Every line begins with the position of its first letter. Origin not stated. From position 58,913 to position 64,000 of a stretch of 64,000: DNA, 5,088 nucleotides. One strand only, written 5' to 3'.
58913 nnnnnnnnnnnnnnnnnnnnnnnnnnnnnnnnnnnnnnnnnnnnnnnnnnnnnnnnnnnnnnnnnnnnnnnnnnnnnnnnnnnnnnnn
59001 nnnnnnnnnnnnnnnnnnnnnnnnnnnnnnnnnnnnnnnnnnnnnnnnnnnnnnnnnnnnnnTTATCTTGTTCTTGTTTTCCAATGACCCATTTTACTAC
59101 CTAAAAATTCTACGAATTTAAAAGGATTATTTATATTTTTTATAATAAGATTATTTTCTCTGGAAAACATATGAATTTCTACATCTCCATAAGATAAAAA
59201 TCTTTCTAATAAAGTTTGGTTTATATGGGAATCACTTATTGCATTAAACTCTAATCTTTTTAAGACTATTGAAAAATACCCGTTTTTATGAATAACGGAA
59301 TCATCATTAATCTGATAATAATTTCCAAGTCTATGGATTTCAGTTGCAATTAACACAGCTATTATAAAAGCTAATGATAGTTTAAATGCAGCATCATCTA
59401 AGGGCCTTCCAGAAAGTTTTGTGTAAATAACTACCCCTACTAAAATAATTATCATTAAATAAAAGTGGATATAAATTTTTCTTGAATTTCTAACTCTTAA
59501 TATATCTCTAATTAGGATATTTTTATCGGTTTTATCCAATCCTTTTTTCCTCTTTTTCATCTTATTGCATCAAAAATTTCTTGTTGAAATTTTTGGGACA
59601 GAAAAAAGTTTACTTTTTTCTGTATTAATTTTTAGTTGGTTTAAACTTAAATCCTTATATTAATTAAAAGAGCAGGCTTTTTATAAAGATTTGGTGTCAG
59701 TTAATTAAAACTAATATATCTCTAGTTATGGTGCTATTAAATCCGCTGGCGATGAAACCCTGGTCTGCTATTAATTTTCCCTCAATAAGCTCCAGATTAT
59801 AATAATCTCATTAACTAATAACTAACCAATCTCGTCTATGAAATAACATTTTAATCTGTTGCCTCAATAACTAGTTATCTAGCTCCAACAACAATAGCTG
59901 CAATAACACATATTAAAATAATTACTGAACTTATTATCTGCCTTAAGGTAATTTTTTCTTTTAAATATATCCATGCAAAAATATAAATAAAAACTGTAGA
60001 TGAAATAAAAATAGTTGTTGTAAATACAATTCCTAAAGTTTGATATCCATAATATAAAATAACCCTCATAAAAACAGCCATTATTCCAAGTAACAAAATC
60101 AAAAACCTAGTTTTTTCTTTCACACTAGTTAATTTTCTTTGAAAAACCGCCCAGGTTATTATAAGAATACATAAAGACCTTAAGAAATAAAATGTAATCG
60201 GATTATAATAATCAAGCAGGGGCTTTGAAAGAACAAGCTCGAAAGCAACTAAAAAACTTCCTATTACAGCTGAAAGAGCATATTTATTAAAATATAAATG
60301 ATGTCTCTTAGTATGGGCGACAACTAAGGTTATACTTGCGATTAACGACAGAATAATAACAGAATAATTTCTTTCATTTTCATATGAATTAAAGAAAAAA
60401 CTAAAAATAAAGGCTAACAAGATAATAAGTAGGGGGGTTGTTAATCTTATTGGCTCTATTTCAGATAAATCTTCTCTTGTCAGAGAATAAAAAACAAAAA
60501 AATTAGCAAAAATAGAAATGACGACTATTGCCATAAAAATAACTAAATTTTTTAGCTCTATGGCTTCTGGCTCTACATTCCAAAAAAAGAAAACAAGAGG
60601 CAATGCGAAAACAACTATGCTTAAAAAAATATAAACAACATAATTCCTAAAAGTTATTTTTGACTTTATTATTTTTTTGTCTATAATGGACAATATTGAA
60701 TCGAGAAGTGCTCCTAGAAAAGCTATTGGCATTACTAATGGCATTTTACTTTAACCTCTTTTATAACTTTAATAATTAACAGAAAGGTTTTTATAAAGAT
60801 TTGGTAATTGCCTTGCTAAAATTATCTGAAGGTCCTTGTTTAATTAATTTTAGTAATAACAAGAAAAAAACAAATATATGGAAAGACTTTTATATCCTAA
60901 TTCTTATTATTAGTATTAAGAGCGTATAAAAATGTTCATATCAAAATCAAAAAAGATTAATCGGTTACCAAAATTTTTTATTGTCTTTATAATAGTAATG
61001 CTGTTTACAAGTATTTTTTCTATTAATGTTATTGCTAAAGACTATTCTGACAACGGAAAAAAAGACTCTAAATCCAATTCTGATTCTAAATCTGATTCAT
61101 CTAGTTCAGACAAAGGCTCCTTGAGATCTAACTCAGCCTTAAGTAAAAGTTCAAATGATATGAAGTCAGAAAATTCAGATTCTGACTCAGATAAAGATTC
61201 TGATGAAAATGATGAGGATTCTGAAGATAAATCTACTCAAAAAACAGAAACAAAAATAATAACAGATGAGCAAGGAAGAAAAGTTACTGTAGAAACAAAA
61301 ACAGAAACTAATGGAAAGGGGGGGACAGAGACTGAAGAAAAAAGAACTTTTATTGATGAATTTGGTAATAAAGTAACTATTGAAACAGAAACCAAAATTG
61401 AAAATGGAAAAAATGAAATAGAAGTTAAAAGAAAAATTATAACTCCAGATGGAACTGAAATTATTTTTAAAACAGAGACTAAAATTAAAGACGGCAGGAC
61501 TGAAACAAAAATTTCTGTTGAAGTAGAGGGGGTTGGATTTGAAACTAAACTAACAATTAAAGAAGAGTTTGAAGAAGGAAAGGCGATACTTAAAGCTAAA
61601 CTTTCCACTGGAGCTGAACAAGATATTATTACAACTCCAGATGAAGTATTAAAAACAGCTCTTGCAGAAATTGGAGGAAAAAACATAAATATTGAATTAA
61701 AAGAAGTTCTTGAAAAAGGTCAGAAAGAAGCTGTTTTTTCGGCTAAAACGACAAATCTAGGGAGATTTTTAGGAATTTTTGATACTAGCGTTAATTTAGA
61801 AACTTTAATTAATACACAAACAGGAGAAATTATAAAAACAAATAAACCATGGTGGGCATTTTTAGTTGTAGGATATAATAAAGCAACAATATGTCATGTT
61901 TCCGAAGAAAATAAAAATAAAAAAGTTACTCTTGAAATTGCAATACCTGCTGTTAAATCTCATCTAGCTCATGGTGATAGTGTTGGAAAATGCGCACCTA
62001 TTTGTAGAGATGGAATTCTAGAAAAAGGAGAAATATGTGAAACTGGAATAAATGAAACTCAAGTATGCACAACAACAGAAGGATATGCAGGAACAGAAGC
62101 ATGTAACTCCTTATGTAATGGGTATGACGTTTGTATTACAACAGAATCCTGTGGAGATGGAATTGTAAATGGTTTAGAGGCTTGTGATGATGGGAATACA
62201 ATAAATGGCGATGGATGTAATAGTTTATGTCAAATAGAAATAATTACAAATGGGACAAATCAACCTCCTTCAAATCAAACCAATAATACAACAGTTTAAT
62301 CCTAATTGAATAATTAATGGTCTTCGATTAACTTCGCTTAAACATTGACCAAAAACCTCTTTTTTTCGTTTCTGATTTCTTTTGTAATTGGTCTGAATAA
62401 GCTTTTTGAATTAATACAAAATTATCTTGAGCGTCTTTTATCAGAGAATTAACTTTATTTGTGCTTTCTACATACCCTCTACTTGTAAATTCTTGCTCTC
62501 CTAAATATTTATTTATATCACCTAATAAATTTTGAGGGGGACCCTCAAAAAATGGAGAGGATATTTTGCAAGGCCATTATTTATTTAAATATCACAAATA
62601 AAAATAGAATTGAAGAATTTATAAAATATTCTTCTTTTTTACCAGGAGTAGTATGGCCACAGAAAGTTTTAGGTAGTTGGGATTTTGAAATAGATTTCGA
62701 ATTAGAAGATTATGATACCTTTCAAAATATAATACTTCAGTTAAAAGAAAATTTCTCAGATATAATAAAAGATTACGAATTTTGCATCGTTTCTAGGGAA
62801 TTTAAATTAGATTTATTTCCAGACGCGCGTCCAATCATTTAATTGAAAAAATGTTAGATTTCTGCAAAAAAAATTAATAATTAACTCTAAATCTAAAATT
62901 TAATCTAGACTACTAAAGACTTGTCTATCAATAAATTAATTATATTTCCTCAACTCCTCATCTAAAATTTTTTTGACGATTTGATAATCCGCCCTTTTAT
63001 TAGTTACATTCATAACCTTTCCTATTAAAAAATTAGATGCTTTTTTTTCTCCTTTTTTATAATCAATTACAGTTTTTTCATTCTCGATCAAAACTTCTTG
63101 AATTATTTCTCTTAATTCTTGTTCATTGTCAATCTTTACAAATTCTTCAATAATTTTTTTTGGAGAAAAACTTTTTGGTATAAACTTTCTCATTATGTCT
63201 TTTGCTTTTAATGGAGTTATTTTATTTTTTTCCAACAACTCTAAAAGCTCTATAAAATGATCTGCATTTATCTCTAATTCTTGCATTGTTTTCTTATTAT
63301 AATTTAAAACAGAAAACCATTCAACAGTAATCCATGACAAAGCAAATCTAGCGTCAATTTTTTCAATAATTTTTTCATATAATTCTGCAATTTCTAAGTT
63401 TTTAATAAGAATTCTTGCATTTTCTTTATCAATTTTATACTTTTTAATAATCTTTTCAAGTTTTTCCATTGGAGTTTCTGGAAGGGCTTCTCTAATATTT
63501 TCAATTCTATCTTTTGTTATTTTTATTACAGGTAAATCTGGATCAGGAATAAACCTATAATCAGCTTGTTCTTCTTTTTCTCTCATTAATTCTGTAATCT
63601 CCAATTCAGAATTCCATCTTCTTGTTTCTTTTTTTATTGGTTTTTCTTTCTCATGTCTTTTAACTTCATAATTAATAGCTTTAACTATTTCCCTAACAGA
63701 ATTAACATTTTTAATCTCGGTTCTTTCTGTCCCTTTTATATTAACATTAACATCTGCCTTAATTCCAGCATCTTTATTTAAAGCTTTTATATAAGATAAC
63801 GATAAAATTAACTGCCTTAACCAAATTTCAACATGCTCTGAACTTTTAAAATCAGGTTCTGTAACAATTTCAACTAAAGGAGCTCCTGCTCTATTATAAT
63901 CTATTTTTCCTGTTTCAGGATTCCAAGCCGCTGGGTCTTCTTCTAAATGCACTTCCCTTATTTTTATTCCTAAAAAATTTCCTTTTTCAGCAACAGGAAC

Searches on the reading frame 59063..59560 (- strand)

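Call 102: search_protein_families(library=pfam, max_evalue=0.001, proteins=[window:59063-59560:-])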
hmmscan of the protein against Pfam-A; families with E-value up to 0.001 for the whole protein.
window:59063-59560:- (165 aa): 1 family
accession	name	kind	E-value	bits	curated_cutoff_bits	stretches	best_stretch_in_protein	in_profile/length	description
PF03703.20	bPH_2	-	5.5e-07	30.2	22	1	82-151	6-76/78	Bacterial PH domain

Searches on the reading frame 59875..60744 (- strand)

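Call 102: search_protein_families(library=pfam, max_evalue=0.001, proteins=[window:59875-60744:-])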
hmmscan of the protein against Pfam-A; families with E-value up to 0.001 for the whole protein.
window:59875-60744:- (289 aa): 1 family
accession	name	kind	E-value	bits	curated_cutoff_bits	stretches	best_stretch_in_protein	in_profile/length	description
PF00892.27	EamA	-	7.7e-18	65.5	28.2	1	155-281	3-131/135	EamA-like transporter family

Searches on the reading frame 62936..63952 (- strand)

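Call 102: search_protein_families(library=pfam, max_evalue=0.001, proteins=[window:62936-63952:-])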
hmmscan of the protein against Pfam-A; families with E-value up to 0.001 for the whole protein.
window:62936-63952:- (338 aa): 2 families
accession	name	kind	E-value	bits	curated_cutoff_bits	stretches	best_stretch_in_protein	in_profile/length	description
PF02934.20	GatB_N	-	7.2e-40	137.3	23.4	1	1-151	117-277/277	GatB/GatE catalytic domain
PF02637.23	GatB_Yqey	-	2.2e-30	105.9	27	1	191-334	2-148/148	GatB domain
